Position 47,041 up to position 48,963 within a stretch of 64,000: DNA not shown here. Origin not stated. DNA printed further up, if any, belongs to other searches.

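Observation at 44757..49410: Three-gene membrane glycosylation module ending in a GT-A-like/GT-C/TPR fusion (TMTC-like architecture)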

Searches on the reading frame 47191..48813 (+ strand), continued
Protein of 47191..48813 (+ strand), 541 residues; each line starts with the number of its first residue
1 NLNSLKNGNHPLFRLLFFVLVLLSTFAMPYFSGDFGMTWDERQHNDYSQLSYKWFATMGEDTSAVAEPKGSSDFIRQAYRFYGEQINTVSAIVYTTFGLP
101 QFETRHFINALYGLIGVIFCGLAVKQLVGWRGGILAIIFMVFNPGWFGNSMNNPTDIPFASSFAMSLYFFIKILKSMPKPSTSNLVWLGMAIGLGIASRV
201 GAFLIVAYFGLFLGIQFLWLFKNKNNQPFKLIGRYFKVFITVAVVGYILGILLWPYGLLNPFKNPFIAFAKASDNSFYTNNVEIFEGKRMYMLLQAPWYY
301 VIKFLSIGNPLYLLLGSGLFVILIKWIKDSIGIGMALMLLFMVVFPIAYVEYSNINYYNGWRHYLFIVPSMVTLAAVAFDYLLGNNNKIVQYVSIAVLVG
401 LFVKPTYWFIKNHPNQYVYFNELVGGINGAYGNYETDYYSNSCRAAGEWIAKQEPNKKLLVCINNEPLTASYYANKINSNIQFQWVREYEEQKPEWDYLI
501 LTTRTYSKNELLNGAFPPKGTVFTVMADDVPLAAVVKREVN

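Call 56: search_protein_families(library=pfam, proteins=[P0087, P0099, P0103, P0121, P0127, P0124, P0158, P0191, P0223, P0232], max_evalue=0.0001)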
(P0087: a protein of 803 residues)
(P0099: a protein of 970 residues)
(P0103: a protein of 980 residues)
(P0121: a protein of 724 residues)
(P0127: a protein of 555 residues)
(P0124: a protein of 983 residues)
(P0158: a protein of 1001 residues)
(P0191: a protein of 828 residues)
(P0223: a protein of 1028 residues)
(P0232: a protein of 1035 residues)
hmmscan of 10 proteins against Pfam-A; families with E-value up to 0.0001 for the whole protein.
P0087 (803 aa): 16 families
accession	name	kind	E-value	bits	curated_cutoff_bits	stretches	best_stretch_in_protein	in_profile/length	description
PF07719.23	TPR_2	-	8e-26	88.4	27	1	627-659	2-34/34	Tetratricopeptide repeat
PF00515.34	TPR_1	-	3.9e-22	77.5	27.8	1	627-659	2-34/34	Tetratricopeptide repeat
PF13181.12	TPR_8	-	3.5e-18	64.6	25.7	1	627-659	2-34/34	Tetratricopeptide repeat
PF13432.12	TPR_16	-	8.7e-16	58.5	32.7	1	633-687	4-58/65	Tetratricopeptide repeat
PF14559.12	TPR_19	-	1.4e-14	54.6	25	2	605-652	4-51/68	Tetratricopeptide repeat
PF13414.12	TPR_11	-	3.2e-14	52.8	26.8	1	636-668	4-36/42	TPR repeat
PF13431.12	TPR_17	-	1.7e-13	50.1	24.4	0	760-790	2-32/34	Tetratricopeptide repeat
PF13371.12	TPR_9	-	5.7e-13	49.1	35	1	747-796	5-54/73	Tetratricopeptide repeat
PF13424.12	TPR_12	-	6.8e-13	49.1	30.1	0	626-657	45-76/77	Tetratricopeptide repeat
PF13174.12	TPR_6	-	2.1e-11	44.1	26.3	1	627-658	1-32/33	Tetratricopeptide repeat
PF23914.1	TPR_CcmH_CycH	-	7e-09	36.2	42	0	619-726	43-153/158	Cytochrome c-type biogenesis protein H TPR domain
PF13428.12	TPR_14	-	9.4e-09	35.6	23.5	1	627-668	2-43/44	Tetratricopeptide repeat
PF12895.13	ANAPC3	-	4.3e-07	30.6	27.2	1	605-685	2-81/82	Anaphase-promoting complex, cyclosome, subunit 3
PF13176.12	TPR_7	-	7.4e-06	26.1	27.9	0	775-797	3-27/36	Tetratricopeptide repeat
PF13374.12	TPR_10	-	3e-05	24.3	27.5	0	774-799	5-30/42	Tetratricopeptide repeat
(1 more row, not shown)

P0099 (970 aa): 23 families
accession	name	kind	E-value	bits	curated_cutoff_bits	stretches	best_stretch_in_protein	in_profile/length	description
PF07719.23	TPR_2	-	3.1e-44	145.9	27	1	824-855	3-34/34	Tetratricopeptide repeat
PF00515.34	TPR_1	-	1.5e-42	142.1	27.8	1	825-855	4-34/34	Tetratricopeptide repeat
PF13181.12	TPR_8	-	2.7e-30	102.4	25.7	1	825-854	4-33/34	Tetratricopeptide repeat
PF13431.12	TPR_17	-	8.5e-28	94.7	24.4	1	581-611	2-32/34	Tetratricopeptide repeat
PF14559.12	TPR_19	-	6.4e-24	84.5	25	1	571-625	4-58/68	Tetratricopeptide repeat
PF13371.12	TPR_9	-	3.3e-22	78.7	35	1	830-891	3-64/73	Tetratricopeptide repeat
PF13428.12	TPR_14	-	8.2e-22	75.9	23.5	0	826-865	5-44/44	Tetratricopeptide repeat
PF13414.12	TPR_11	-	3.3e-21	75.1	26.8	0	837-865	9-37/42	TPR repeat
PF13432.12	TPR_16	-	1.6e-19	70.4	32.7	0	598-656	3-61/65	Tetratricopeptide repeat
PF13424.12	TPR_12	-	3.2e-18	66.1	30.1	0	594-657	5-76/77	Tetratricopeptide repeat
PF12895.13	ANAPC3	-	1.6e-16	60.8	27.2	1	575-651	6-81/82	Anaphase-promoting complex, cyclosome, subunit 3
PF13174.12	TPR_6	-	2.5e-12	47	26.3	0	825-853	3-31/33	Tetratricopeptide repeat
PF23914.1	TPR_CcmH_CycH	-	3e-11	43.8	42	0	583-691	41-153/158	Cytochrome c-type biogenesis protein H TPR domain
PF25063.1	ARM_TT21_C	-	2.3e-10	41.1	35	0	757-853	98-195/209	Tetratricopeptide repeat protein 21 C-terminal ARM domain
PF13374.12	TPR_10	-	2.8e-09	37.1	27.5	0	926-953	4-31/42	Tetratricopeptide repeat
PF02366.24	PMT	-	2.7e-07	30.9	22.7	1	109-270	74-231/245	Dolichyl-phosphate-mannose-protein mannosyltransferase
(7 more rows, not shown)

P0103 (980 aa): 20 families
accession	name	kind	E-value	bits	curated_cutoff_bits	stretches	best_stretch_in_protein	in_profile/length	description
PF00515.34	TPR_1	-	1.9e-41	138.7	27.8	2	828-861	1-34/34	Tetratricopeptide repeat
PF07719.23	TPR_2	-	4.2e-39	129.9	27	0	575-605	4-34/34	Tetratricopeptide repeat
PF13181.12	TPR_8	-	1.1e-30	103.6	25.7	0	709-741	2-34/34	Tetratricopeptide repeat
PF13431.12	TPR_17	-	1.4e-28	97.2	24.4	1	850-881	1-32/34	Tetratricopeptide repeat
PF14559.12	TPR_19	-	6.2e-27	94.2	25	1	586-626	5-45/68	Tetratricopeptide repeat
PF13424.12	TPR_12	-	6.8e-23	81.1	30.1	0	642-698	5-69/77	Tetratricopeptide repeat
PF13414.12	TPR_11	-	1.6e-22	79.4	26.8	1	835-873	1-39/42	TPR repeat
PF13432.12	TPR_16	-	9.5e-22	77.5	32.7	0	835-896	4-65/65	Tetratricopeptide repeat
PF13428.12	TPR_14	-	2.7e-21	74.3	23.5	0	828-869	1-42/44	Tetratricopeptide repeat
PF13371.12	TPR_9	-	9.6e-16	58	35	0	847-897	14-64/73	Tetratricopeptide repeat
PF13174.12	TPR_6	-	2.6e-11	43.8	26.3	0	711-740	3-32/33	Tetratricopeptide repeat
PF12895.13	ANAPC3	-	4.2e-11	43.4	27.2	1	585-663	2-79/82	Anaphase-promoting complex, cyclosome, subunit 3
PF13231.12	PMT_2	-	3.2e-10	40.9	26.1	1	118-256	9-142/160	Dolichyl-phosphate-mannose-protein mannosyltransferase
PF23914.1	TPR_CcmH_CycH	-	3.7e-10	40.3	42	0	587-667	65-148/158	Cytochrome c-type biogenesis protein H TPR domain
PF25063.1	ARM_TT21_C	-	5.1e-09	36.7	35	1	766-929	25-197/209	Tetratricopeptide repeat protein 21 C-terminal ARM domain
PF02366.24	PMT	-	1.2e-06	28.7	22.7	1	136-272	87-223/245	Dolichyl-phosphate-mannose-protein mannosyltransferase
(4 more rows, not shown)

P0121 (724 aa): 17 families
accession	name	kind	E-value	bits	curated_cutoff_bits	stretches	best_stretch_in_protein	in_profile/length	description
PF07719.23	TPR_2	-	4.1e-25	86.2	27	1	626-657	3-34/34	Tetratricopeptide repeat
PF00515.34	TPR_1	-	6.5e-25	86.3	27.8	2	626-657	3-34/34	Tetratricopeptide repeat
PF13181.12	TPR_8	-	9.4e-18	63.2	25.7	1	625-656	2-33/34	Tetratricopeptide repeat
PF14559.12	TPR_19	-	3.7e-17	62.8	25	1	567-627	2-61/68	Tetratricopeptide repeat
PF13431.12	TPR_17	-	1.6e-16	59.6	24.4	0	580-610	3-33/34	Tetratricopeptide repeat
PF13424.12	TPR_12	-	5.9e-15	55.7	30.1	2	592-653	5-74/77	Tetratricopeptide repeat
PF13432.12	TPR_16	-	1.3e-14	54.7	32.7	1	601-658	8-65/65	Tetratricopeptide repeat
PF13414.12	TPR_11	-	2.8e-13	49.8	26.8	1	631-672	1-42/42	TPR repeat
PF23914.1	TPR_CcmH_CycH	-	9.7e-11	42.2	42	1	560-659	54-156/158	Cytochrome c-type biogenesis protein H TPR domain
PF13371.12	TPR_9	-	3.1e-09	37.2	35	1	631-700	2-71/73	Tetratricopeptide repeat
PF13428.12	TPR_14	-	1.2e-08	35.3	23.5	0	629-665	6-42/44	Tetratricopeptide repeat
PF13176.12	TPR_7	-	1.2e-08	34.8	27.9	0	626-656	1-31/36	Tetratricopeptide repeat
PF13231.12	PMT_2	-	2.4e-08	34.8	26.1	1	121-237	26-138/160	Dolichyl-phosphate-mannose-protein mannosyltransferase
PF12895.13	ANAPC3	-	5.2e-07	30.3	27.2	0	637-717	2-81/82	Anaphase-promoting complex, cyclosome, subunit 3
PF13174.12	TPR_6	-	7e-07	29.9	26.3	0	629-653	5-29/33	Tetratricopeptide repeat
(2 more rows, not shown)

P0127 (555 aa): 1 family
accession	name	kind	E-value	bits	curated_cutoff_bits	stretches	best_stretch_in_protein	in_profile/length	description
PF13231.12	PMT_2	-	2.9e-07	31.3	26.1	1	125-246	28-145/160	Dolichyl-phosphate-mannose-protein mannosyltransferase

P0124 (983 aa): 17 families
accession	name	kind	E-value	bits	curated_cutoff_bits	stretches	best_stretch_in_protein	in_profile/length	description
PF00515.34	TPR_1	-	4e-26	90.2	27.8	2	885-914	3-32/34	Tetratricopeptide repeat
PF00535.33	Glycos_transf_2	-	4.2e-24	85.8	23.3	1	20-187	1-160/168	Glycosyl transferase family 2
PF07719.23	TPR_2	-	3.3e-23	80.3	27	1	885-914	3-32/34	Tetratricopeptide repeat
PF13432.12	TPR_16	-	5.9e-22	78.2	32.7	2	853-917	1-65/65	Tetratricopeptide repeat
PF13181.12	TPR_8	-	7e-22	76.1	25.7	1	884-914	2-32/34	Tetratricopeptide repeat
PF13414.12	TPR_11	-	1.5e-21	76.3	26.8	3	890-931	1-42/42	TPR repeat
PF13431.12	TPR_17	-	3e-19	68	24.4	1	906-938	2-34/34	Tetratricopeptide repeat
PF14559.12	TPR_19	-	2.8e-15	56.8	25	2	828-885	4-60/68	Tetratricopeptide repeat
PF13174.12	TPR_6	-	4.6e-13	49.3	26.3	0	851-881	2-32/33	Tetratricopeptide repeat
PF13428.12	TPR_14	-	1.3e-12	47.5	23.5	0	851-887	3-39/44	Tetratricopeptide repeat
PF13176.12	TPR_7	-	1.6e-12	46.8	27.9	0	885-913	1-29/36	Tetratricopeptide repeat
PF13424.12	TPR_12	-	5.5e-11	42.9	30.1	0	884-946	4-74/77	Tetratricopeptide repeat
PF12895.13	ANAPC3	-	4.2e-10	40.2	27.2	1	828-908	2-81/82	Anaphase-promoting complex, cyclosome, subunit 3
PF13371.12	TPR_9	-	1.4e-09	38.2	35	1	828-885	8-65/73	Tetratricopeptide repeat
PF23914.1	TPR_CcmH_CycH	-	3e-09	37.3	42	1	876-980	43-150/158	Cytochrome c-type biogenesis protein H TPR domain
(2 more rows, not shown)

P0158 (1001 aa): 10 families
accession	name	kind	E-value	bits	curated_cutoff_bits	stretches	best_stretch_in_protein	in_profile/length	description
PF00535.33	Glycos_transf_2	-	9e-24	84.7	23.3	1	22-195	1-167/168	Glycosyl transferase family 2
PF07719.23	TPR_2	-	3.2e-09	36.6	27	0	860-892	1-33/34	Tetratricopeptide repeat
PF13432.12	TPR_16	-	2.4e-08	34.7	32.7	1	832-893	3-64/65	Tetratricopeptide repeat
PF13231.12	PMT_2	-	2.4e-07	31.5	26.1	1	382-475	26-118/160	Dolichyl-phosphate-mannose-protein mannosyltransferase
PF13424.12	TPR_12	-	1.4e-06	28.8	30.1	0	860-923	3-72/77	Tetratricopeptide repeat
PF00515.34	TPR_1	-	3.2e-06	27.2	27.8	0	860-892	1-33/34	Tetratricopeptide repeat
PF13181.12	TPR_8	-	4.8e-06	26.7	25.7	0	860-892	1-33/34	Tetratricopeptide repeat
PF02366.24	PMT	-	5.5e-06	26.5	22.7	1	356-486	62-194/245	Dolichyl-phosphate-mannose-protein mannosyltransferase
PF14559.12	TPR_19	-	2e-05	25.3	25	0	873-921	4-50/68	Tetratricopeptide repeat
PF13641.12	Glyco_tranf_2_3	-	4.3e-05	24.1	27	0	19-132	1-111/230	Glycosyltransferase like family 2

P0191 (828 aa): 13 families
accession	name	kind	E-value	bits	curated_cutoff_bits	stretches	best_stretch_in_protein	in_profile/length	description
PF00515.34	TPR_1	-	3.1e-47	157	27.8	3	678-709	3-34/34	Tetratricopeptide repeat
PF13414.12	TPR_11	-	3e-38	129.7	26.8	3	687-720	5-38/42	TPR repeat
PF07719.23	TPR_2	-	3.7e-38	126.9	27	0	747-776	4-33/34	Tetratricopeptide repeat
PF13181.12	TPR_8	-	3.8e-33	111.2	25.7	0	610-639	3-32/34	Tetratricopeptide repeat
PF13431.12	TPR_17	-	7.5e-26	88.6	24.4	0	699-730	2-33/34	Tetratricopeptide repeat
PF13432.12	TPR_16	-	7.1e-24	84.3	32.7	1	548-605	5-62/65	Tetratricopeptide repeat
PF13371.12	TPR_9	-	1e-19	70.8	35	1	650-709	3-62/73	Tetratricopeptide repeat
PF13424.12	TPR_12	-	2.5e-17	63.3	30.1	0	548-605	11-76/77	Tetratricopeptide repeat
PF14559.12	TPR_19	-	3.8e-17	62.8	25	0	690-744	5-59/68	Tetratricopeptide repeat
PF13428.12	TPR_14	-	6.3e-17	60.8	23.5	0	547-577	8-38/44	Tetratricopeptide repeat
PF13374.12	TPR_10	-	2.5e-08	34.1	27.5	0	746-773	4-31/42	Tetratricopeptide repeat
PF13174.12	TPR_6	-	5.3e-07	30.3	26.3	0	549-572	9-32/33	Tetratricopeptide repeat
PF13231.12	PMT_2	-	2.1e-05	25.2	26.1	1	105-218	27-133/160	Dolichyl-phosphate-mannose-protein mannosyltransferase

P0223 (1028 aa): 5 families
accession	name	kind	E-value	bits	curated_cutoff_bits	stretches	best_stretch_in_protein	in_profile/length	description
PF00535.33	Glycos_transf_2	-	9.1e-26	91.2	23.3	1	33-208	1-167/168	Glycosyl transferase family 2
PF14559.12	TPR_19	-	5.6e-07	30.2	25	1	833-882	3-52/68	Tetratricopeptide repeat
PF02366.24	PMT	-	1.2e-06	28.8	22.7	1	353-497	59-204/245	Dolichyl-phosphate-mannose-protein mannosyltransferase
PF10111.15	Glyco_tranf_2_2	-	3.5e-06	27.1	27.3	1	33-146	1-109/276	Glycosyltransferase like family 2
PF13641.12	Glyco_tranf_2_3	-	1.6e-05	25.4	27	1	32-142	3-110/230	Glycosyltransferase like family 2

P0232 (1035 aa): 7 families
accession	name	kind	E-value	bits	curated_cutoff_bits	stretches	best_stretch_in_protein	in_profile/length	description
PF13432.12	TPR_16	-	3.2e-10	40.7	32.7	0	823-866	2-45/65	Tetratricopeptide repeat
PF14559.12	TPR_19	-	4.2e-10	40.2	25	1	828-878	1-51/68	Tetratricopeptide repeat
PF07719.23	TPR_2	-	6.5e-10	38.8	27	0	825-851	8-34/34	Tetratricopeptide repeat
PF13428.12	TPR_14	-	9.2e-10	38.7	23.5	0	823-860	6-43/44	Tetratricopeptide repeat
PF00515.34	TPR_1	-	9.6e-07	28.8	27.8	0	825-851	8-34/34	Tetratricopeptide repeat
PF13181.12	TPR_8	-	2.4e-06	27.7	25.7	0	892-917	7-32/34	Tetratricopeptide repeat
PF25063.1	ARM_TT21_C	-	3.2e-05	24.3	35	1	828-965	31-175/209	Tetratricopeptide repeat protein 21 C-terminal ARM domain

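Call 58: find_encoding_contigs(protein=P0124, flank=6000, max_places=3)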
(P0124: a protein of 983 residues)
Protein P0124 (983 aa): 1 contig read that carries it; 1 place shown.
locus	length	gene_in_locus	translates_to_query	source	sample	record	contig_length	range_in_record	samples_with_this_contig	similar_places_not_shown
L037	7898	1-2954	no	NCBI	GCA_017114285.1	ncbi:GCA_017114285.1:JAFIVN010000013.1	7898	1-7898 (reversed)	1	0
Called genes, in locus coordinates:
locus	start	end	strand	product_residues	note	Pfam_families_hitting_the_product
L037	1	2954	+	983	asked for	PF00535:Glycos_transf_2, PF12895:ANAPC3, PF13371:TPR_9 (weak), PF13432:TPR_16, PF14559:TPR_19, PF21033:RMD1-3 (weak), PF13432:TPR_16, PF13414:TPR_11, +12 more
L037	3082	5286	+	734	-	PF13428:TPR_14 (faint), PF07719:TPR_2 (faint), PF13432:TPR_16 (faint), PF23914:TPR_CcmH_CycH (faint), PF13174:TPR_6 (faint), PF14559:TPR_19 (weak), PF00515:TPR_1 (weak), PF13181:TPR_8 (weak), +6 more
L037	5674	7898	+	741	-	PF05572:Peptidase_M43, PF16820:PKD_3 (faint)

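Call 59: find_encoding_contigs(protein=P0158, flank=6000, max_places=2)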
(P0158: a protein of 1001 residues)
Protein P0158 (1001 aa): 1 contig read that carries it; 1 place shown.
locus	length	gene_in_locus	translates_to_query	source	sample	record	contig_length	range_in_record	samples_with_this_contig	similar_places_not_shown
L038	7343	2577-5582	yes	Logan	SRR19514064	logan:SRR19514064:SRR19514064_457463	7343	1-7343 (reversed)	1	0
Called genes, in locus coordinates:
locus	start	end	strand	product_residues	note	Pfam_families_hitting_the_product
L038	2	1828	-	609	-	?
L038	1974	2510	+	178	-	PF12850:Metallophos_2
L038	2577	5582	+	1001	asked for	PF00535:Glycos_transf_2, PF02366:PMT (weak), PF13231:PMT_2, PF07719:TPR_2 (faint), PF13432:TPR_16, PF14559:TPR_19 (faint), PF00515:TPR_1 (faint), PF13181:TPR_8 (faint), +1 more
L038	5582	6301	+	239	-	PF13489:Methyltransf_23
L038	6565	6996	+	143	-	PF00011:HSP20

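Call 60: find_encoding_contigs(protein=P0223, flank=6000, max_places=2)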
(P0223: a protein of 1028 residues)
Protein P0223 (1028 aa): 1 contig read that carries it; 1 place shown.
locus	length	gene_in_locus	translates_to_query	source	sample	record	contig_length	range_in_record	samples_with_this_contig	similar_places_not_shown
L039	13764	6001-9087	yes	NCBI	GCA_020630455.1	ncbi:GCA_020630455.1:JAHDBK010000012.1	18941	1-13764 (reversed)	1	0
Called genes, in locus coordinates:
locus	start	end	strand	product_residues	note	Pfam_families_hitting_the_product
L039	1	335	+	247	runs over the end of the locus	PF00072:Response_reg, PF04397:LytTR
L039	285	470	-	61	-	-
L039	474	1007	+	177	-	PF14803:Zn_ribbon_Nudix, PF00293:NUDIX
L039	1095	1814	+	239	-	PF01553:Acyltransferase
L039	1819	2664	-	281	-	PF04191:PEMT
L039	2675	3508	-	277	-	PF13509:S1_2, PF17783:WHD_CvfB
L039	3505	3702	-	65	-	PF02609:Exonuc_VII_S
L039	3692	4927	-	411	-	PF13742:tRNA_anti_2, PF02601:Exonuc_VII_L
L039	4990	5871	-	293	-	PF26549:Tricorn_N (weak)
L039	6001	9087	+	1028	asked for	PF00535:Glycos_transf_2, PF10111:Glyco_tranf_2_2 (weak), PF13641:Glyco_tranf_2_3 (faint), PF02366:PMT (weak), PF14559:TPR_19 (weak)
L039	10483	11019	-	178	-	PF03602:Cons_hypoth95, PF05175:MTS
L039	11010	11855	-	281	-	PF12864:DUF3822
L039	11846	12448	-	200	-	-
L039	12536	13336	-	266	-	PF00106:adh_short, PF01370:Epimerase (faint), PF08659:KR, PF13561:adh_short_C2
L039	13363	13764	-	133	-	?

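Call 61: find_encoding_contigs(protein=P0121, flank=6000, max_places=2)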
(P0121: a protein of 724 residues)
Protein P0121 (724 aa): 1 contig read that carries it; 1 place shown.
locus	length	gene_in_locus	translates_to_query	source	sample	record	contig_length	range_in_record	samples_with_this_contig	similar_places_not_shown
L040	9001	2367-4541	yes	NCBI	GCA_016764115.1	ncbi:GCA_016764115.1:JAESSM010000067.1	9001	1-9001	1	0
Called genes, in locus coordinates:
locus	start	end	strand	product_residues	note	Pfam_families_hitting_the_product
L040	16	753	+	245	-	PF00535:Glycos_transf_2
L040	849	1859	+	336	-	PF01408:GFO_IDH_MocA, PF03447:NAD_binding_3 (weak), PF02894:GFO_IDH_MocA_C, PF22725:GFO_IDH_MocA_C3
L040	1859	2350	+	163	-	PF25084:LbH_EIF2B (weak), PF25087:GMPPB_C (weak), PF00132:Hexapep, PF14602:Hexapep_2 (weak)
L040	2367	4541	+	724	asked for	PF13231:PMT_2 (weak), PF14559:TPR_19 (weak), PF23914:TPR_CcmH_CycH (weak), PF00515:TPR_1 (weak), PF13432:TPR_16 (weak), PF00515:TPR_1, PF13371:TPR_9, PF13414:TPR_11, +10 more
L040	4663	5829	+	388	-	PF01041:DegT_DnrJ_EryC1, PF00266:Aminotran_5 (faint), PF01053:Cys_Met_Meta_PP (weak)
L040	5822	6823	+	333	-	PF01073:3Beta_HSD, PF01370:Epimerase, PF02719:Polysacc_synt_2, PF04321:RmlD_sub_bind, PF05368:NmrA (faint), PF16363:GDP_Man_Dehyd, PF13460:NAD_binding_10 (weak), PF07993:NAD_binding_4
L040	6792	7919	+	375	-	PF01041:DegT_DnrJ_EryC1, PF00155:Aminotran_1_2, PF01053:Cys_Met_Meta_PP (weak), PF01212:Beta_elim_lyase (faint)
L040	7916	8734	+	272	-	PF00215:OMPdecase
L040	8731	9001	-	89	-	PF13380:CoA_binding_2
